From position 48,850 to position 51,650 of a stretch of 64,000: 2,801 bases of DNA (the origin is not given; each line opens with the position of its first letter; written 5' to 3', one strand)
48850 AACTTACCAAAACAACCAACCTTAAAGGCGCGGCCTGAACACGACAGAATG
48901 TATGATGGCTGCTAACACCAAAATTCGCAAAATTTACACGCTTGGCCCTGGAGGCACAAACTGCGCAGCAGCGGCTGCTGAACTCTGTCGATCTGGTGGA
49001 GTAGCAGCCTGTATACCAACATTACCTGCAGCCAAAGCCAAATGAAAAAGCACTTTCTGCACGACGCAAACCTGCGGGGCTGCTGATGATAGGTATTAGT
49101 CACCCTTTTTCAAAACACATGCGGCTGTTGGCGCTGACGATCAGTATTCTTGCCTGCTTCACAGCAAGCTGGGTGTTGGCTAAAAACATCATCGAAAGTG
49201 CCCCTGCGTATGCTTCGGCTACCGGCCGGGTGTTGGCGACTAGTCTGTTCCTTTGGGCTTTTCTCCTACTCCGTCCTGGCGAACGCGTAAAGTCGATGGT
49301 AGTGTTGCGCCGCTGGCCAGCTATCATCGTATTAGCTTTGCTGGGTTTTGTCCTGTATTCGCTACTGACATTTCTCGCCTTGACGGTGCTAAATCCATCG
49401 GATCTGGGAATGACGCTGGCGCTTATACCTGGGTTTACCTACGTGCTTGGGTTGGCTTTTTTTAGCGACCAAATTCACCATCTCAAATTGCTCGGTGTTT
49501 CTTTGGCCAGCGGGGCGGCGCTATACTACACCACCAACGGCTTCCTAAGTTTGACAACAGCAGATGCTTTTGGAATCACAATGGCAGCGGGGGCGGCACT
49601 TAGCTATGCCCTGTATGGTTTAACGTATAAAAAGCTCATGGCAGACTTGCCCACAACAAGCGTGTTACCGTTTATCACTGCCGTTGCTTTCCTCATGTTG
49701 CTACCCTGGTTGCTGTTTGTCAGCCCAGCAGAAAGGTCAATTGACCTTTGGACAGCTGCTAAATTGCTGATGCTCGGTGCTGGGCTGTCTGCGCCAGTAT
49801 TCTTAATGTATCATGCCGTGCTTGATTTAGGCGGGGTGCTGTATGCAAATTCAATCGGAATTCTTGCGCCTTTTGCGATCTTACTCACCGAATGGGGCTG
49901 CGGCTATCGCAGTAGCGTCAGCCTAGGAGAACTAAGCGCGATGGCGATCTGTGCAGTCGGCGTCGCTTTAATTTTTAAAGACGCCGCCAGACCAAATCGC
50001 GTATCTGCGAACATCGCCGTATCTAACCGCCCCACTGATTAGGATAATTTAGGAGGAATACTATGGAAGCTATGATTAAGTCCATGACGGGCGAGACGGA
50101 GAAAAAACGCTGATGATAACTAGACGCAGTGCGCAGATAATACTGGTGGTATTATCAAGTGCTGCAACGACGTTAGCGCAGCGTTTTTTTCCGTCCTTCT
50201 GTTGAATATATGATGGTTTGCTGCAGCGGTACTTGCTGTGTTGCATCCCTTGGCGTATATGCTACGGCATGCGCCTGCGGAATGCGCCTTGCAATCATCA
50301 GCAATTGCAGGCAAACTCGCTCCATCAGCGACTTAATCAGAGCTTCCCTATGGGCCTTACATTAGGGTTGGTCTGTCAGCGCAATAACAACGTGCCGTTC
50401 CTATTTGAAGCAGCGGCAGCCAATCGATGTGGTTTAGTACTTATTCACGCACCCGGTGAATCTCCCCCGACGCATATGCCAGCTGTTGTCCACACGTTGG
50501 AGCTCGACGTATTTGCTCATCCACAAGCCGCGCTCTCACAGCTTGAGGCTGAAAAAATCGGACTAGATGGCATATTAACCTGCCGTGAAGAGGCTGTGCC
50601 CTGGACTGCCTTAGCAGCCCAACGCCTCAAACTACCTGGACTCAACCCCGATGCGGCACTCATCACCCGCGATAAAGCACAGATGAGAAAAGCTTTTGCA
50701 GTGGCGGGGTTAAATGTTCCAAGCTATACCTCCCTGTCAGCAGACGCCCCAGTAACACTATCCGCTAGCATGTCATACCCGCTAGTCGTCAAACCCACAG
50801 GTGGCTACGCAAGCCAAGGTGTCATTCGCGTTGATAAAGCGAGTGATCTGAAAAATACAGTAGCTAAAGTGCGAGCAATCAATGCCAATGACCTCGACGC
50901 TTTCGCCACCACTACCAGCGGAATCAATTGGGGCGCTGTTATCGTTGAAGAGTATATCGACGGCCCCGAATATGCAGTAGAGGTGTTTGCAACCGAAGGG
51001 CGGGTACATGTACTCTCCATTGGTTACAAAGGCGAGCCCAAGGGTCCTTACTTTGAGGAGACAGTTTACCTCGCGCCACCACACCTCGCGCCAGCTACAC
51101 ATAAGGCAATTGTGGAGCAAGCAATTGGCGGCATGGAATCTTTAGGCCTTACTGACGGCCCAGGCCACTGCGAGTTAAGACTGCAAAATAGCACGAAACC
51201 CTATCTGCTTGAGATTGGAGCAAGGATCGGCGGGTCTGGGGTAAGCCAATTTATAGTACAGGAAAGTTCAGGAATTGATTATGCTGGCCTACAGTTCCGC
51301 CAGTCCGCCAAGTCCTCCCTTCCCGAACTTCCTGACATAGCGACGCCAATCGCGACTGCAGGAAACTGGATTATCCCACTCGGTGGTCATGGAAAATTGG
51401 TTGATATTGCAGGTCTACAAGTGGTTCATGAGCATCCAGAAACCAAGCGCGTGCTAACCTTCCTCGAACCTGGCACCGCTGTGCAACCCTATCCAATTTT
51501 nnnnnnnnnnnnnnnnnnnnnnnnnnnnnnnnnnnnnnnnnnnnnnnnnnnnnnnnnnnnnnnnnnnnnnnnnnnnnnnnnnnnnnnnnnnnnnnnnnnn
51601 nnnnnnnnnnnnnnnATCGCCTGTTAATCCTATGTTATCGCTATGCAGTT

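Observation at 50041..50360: MITE inserted between the ribosome-binding site and start codon of the ATP-grasp gene, with the empty site reconstructable base for base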

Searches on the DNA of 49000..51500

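Call 7: search_rna_families(source=window, start=49000, end=51500, threshold=evalue, max_evalue=1)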
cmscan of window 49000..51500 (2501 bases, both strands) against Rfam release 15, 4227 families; matches with E-value up to 1: 0.
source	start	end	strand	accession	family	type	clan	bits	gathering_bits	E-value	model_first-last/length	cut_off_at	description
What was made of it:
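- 50065..50347 (+): The MITE: 283 bp, IS5-type ends, no ORF with a transposase. No Rfam match (call 7).
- It has no Rfam match (call 7).
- Tried and rejected: No family matched (call 7), so the element is not a known leader or sRNA.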

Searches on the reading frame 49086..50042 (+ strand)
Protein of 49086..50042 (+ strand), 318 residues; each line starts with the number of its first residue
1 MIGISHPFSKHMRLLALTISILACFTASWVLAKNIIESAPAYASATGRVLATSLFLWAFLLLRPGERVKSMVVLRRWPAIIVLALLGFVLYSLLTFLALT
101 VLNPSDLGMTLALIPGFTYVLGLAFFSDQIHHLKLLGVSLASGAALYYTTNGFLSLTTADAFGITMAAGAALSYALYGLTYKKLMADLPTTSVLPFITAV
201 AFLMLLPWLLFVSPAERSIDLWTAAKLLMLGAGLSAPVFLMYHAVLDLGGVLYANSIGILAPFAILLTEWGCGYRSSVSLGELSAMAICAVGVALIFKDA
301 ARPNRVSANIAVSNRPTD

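Call 6: search_protein_families(library=pfam, proteins=[window:49086-50042:+])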
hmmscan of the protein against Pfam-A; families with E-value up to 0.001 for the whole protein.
window:49086-50042:+ (318 aa): 1 family
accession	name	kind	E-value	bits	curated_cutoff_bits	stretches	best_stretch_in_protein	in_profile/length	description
PF00892.27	EamA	-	2.9e-16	60.4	28.2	2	17-146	6-131/135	EamA-like transporter family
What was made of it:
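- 49086..50042 (+): EamA-family transporter gene. It is the upstream partner of the ATP-grasp gene in a gene pair conserved in related lineages. Pfam EamA match (call 6).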

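Call 38: search_protein_families(library=ncbifam, proteins=[window:49086-50042:+])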
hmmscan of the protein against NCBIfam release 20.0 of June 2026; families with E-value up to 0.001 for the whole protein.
window:49086-50042:+ (318 aa): 1 family
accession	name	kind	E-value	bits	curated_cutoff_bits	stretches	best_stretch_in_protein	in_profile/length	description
TIGR00950.1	2A78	equivalog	9.8e-13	48.1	230.2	1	28-212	4-183/264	carboxylate/amino acid/amine transporter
